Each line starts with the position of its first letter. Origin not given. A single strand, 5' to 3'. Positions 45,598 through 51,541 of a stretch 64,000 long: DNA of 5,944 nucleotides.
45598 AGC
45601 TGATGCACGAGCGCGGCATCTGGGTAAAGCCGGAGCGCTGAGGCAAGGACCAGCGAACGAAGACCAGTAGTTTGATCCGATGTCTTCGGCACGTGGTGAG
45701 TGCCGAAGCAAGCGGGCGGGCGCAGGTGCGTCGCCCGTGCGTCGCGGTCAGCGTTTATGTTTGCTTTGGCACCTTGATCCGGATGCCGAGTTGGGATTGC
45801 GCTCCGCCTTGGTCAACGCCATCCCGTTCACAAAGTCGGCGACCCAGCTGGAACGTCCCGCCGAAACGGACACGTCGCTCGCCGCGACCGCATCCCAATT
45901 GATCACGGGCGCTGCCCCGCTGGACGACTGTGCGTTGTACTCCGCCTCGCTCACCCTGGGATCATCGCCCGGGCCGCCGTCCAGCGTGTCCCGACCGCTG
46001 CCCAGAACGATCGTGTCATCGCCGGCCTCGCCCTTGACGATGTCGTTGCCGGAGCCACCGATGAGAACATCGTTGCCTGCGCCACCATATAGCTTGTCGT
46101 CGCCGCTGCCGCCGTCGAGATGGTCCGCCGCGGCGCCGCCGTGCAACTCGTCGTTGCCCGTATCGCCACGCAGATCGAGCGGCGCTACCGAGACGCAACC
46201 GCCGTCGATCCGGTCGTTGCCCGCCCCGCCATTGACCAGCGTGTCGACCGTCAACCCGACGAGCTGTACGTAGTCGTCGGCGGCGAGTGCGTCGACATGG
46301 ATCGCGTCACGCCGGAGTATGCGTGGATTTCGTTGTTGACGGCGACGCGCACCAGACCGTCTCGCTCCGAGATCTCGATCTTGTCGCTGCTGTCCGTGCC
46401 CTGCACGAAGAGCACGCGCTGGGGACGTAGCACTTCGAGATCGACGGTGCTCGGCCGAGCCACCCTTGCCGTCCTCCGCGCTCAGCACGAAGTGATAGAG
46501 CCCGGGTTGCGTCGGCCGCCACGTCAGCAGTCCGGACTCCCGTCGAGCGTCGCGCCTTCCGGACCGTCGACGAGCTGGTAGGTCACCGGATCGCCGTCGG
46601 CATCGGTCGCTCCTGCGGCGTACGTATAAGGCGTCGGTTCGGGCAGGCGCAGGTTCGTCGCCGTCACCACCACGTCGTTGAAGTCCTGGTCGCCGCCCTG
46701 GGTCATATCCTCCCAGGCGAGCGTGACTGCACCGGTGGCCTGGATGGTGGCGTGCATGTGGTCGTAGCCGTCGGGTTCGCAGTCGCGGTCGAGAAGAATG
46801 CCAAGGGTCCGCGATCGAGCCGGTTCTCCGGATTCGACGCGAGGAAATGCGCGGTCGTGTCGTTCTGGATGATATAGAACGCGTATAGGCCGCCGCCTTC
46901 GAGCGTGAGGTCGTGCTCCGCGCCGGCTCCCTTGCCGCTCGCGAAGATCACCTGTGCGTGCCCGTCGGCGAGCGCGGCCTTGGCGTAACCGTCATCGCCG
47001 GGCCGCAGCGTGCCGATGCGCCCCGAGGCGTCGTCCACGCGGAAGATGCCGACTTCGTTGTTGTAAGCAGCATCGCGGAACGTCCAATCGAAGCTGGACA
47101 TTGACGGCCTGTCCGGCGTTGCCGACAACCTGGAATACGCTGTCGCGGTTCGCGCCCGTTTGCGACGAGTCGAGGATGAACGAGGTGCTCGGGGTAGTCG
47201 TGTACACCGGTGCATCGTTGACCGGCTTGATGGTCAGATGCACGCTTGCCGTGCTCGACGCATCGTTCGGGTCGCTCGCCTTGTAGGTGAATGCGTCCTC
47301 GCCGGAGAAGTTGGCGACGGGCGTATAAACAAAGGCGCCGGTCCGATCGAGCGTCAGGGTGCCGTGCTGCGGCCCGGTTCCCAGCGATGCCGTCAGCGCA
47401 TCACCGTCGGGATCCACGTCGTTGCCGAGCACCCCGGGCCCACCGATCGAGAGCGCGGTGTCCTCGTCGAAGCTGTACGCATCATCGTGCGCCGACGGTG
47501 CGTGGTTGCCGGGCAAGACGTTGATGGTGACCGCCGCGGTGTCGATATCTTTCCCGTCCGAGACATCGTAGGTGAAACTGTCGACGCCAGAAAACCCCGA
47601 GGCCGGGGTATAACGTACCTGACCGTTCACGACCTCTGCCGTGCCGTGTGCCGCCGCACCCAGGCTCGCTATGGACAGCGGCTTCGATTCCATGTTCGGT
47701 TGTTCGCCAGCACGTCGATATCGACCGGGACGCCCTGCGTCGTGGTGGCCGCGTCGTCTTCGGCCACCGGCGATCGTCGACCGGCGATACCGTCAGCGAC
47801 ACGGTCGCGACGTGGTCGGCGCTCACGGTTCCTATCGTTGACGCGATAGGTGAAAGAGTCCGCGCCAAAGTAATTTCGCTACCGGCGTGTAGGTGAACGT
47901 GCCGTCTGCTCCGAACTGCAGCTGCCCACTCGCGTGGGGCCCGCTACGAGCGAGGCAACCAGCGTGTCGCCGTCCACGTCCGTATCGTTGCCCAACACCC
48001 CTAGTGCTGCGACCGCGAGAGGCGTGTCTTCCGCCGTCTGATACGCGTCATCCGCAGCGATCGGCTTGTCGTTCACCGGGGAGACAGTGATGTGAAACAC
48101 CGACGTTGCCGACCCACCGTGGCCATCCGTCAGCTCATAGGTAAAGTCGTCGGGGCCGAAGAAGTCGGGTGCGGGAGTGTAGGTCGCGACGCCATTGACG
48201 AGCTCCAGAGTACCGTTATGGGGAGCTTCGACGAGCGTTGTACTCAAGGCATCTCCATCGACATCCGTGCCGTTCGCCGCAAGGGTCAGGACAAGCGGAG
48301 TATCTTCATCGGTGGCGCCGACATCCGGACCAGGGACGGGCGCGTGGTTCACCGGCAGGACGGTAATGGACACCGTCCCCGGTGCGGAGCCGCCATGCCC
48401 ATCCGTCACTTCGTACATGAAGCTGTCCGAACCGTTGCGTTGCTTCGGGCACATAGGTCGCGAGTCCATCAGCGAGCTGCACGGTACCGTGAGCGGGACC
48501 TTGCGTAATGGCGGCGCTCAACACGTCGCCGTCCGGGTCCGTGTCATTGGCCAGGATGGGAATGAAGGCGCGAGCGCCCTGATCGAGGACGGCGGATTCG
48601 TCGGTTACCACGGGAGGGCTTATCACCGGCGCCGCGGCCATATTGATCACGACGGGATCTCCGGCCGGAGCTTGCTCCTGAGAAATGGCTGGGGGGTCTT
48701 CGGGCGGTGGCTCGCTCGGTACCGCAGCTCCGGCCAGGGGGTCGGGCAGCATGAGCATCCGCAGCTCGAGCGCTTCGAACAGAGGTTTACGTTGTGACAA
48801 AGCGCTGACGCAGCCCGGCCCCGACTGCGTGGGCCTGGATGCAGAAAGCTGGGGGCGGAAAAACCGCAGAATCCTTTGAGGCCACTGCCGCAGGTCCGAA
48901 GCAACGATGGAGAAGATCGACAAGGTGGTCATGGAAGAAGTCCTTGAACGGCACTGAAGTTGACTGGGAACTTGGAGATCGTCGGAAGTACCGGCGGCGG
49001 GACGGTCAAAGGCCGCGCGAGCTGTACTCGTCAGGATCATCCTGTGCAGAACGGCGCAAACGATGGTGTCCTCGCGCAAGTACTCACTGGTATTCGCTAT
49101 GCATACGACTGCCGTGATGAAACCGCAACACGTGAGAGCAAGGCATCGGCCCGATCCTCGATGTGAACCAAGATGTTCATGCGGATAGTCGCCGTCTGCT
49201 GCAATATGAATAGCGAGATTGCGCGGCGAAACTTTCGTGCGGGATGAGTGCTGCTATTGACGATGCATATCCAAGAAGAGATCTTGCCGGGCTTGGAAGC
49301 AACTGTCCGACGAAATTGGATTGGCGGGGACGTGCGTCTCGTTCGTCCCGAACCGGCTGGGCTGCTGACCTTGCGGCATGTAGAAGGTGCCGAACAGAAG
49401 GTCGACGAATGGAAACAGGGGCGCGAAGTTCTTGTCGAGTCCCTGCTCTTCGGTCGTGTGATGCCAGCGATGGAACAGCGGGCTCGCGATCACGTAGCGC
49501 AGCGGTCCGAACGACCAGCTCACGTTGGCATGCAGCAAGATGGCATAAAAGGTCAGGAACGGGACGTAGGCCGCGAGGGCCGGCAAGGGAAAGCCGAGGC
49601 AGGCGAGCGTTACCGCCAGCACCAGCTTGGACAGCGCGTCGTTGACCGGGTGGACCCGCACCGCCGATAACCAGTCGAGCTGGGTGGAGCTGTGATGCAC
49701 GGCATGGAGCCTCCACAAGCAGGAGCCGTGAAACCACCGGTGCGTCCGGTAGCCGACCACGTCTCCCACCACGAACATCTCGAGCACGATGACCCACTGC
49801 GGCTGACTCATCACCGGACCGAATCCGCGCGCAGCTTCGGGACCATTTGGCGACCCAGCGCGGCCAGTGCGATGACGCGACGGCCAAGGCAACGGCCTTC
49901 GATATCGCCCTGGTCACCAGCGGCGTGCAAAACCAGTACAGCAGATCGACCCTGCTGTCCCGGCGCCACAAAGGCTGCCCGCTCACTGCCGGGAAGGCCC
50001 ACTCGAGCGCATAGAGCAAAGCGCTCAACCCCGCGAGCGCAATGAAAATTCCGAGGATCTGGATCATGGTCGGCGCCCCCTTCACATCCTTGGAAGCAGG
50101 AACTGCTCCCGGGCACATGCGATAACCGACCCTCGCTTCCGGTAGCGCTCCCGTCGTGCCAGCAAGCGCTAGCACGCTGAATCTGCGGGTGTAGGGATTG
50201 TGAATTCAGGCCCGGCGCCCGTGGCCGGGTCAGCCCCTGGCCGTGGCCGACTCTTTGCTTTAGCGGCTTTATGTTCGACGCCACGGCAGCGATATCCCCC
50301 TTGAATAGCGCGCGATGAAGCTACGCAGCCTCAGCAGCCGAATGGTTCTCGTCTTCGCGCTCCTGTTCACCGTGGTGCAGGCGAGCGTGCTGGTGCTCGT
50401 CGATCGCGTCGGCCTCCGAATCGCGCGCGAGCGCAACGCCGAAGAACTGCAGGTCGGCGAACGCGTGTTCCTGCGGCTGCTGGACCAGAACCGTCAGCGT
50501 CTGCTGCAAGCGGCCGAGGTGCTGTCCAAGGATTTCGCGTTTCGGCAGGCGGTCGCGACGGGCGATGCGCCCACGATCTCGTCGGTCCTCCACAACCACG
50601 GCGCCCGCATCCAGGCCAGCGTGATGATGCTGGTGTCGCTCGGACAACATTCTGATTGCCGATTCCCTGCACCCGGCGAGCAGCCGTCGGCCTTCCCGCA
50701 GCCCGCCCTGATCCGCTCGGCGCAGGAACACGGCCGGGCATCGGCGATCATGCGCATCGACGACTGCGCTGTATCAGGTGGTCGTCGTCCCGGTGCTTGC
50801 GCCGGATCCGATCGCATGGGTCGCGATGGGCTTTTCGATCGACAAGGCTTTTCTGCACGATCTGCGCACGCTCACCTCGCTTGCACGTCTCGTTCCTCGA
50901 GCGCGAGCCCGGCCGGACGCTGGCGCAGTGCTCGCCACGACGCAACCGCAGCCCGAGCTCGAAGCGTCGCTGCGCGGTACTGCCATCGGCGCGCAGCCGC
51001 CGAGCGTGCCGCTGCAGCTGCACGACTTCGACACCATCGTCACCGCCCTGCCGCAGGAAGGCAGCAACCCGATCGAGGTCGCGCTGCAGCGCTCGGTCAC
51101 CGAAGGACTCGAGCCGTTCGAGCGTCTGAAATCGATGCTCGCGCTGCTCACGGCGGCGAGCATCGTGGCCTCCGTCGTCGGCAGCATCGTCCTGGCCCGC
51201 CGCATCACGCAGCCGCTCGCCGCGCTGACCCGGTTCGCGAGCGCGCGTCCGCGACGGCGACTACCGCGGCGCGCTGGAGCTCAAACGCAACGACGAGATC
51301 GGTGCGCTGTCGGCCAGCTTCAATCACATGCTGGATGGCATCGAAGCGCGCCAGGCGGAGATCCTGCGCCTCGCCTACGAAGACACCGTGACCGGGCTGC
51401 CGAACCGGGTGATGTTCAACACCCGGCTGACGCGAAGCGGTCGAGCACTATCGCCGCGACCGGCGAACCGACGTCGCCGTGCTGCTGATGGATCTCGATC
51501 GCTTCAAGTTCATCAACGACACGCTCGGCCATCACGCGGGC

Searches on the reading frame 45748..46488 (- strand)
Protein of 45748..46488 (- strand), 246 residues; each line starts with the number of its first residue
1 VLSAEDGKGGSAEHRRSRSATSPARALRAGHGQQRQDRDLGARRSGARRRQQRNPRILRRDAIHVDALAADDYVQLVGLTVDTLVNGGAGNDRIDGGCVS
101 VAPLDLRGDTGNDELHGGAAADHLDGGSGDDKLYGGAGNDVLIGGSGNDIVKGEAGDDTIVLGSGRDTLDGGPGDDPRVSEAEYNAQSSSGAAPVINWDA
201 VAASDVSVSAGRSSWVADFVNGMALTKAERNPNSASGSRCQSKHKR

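Call 84: search_protein_families(library=pfam, proteins=[window:45748-46488:-], max_evalue=0.00001)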
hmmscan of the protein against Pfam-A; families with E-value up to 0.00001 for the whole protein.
window:45748-46488:- (246 aa): 1 family
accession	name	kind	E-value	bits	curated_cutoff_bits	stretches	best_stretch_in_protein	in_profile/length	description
PF00353.25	HemolysinCabind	-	7e-21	74.3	23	2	108-142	2-36/36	RTX calcium-binding nonapeptide repeat (4 copies)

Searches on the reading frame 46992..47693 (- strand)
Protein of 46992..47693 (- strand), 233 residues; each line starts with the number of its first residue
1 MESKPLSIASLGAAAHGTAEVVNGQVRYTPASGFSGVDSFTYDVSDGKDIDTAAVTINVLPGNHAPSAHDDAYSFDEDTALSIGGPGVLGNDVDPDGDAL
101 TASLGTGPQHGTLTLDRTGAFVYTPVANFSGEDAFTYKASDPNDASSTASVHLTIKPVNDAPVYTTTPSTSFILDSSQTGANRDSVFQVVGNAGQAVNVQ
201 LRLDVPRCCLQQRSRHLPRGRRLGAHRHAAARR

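Call 84: search_protein_families(library=pfam, proteins=[window:46992-47693:-], max_evalue=0.00001)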
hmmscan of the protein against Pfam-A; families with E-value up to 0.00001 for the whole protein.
window:46992-47693:- (233 aa): 3 families
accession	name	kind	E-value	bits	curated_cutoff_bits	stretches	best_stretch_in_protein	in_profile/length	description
PF17963.7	Big_9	-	1.6e-36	125.4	23.6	2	63-154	1-89/89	Bacterial Ig domain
PF17892.7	Cadherin_5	-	2.5e-30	104.6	26.5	2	63-155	2-97/98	Cadherin-like domain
PF17803.7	Cadherin_4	-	4.6e-26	91.6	25.1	1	53-123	1-71/71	Bacterial cadherin-like domain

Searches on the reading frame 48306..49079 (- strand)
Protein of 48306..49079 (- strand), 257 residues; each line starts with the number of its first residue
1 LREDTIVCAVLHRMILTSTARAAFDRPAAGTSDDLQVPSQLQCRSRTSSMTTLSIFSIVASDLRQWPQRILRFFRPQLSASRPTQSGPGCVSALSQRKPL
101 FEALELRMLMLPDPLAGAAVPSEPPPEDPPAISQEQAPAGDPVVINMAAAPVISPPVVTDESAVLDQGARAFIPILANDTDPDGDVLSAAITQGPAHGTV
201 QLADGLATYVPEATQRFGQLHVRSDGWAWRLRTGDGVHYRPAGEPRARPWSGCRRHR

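Call 84: search_protein_families(library=pfam, proteins=[window:48306-49079:-], max_evalue=0.00001)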
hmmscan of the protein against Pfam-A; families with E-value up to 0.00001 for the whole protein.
window:48306-49079:- (257 aa): 2 families
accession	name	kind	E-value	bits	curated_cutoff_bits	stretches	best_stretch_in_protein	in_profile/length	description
PF17803.7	Cadherin_4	-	1.3e-10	42.1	25.1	1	150-209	8-71/71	Bacterial cadherin-like domain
PF17963.7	Big_9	-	6.4e-10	40.2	23.6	1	155-214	3-63/89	Bacterial Ig domain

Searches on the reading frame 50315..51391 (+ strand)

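Call 84: search_protein_families(library=pfam, proteins=[window:50315-51391:+], max_evalue=0.00001)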
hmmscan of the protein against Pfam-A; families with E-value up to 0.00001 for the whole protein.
window:50315-51391:+ (358 aa): 1 family
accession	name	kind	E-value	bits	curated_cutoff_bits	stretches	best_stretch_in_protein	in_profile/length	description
PF14827.12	dCache_3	-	1.9e-07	31.3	25.7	1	42-107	5-74/239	Double sensory domain of two-component sensor kinase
